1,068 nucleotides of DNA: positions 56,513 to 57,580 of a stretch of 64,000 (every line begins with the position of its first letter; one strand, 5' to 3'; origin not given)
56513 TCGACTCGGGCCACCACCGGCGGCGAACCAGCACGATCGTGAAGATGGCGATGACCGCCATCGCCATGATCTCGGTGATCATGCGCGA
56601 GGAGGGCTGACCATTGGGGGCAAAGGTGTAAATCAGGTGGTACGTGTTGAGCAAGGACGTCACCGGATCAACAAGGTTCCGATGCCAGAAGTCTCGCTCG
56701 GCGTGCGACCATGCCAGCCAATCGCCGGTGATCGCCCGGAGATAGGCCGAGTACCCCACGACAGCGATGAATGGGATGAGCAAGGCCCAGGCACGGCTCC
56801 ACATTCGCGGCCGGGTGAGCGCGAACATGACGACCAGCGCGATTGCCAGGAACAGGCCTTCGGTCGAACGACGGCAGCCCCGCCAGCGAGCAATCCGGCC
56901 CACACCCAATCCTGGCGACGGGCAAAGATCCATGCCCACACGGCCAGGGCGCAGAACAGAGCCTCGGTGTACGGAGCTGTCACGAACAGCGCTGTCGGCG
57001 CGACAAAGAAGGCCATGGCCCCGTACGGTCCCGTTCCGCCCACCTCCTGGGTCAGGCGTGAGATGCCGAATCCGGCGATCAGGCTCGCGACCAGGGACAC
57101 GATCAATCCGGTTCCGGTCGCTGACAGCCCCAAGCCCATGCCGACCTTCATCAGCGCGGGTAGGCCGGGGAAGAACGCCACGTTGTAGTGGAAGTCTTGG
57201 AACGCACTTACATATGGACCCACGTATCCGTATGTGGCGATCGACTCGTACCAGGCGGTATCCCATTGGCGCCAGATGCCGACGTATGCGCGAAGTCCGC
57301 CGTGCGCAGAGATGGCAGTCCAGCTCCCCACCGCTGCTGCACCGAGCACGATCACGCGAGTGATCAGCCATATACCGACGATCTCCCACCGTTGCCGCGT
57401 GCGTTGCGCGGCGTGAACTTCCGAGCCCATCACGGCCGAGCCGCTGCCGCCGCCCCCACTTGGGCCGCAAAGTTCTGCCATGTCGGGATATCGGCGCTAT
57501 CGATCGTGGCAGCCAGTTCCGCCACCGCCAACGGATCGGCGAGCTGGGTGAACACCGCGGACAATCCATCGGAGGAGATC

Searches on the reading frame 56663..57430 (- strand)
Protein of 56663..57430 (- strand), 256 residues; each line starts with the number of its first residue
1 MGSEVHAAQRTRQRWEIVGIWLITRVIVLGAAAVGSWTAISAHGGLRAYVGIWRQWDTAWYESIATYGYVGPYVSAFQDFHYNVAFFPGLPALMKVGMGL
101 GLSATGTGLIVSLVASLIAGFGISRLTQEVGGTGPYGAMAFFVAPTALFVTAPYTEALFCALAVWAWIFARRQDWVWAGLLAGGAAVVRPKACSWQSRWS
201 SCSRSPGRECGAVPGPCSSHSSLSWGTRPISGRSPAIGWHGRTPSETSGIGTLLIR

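Call 34: find_encoding_contigs(protein=window:56663-57430:-, flank=10000, max_places=10)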
Protein seq(256 aa) (256 aa): no gene with exactly this product is on record in the collection.
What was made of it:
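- Tried and rejected: I looked up the frameshifted GT-C product by exact sequence (call 34).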
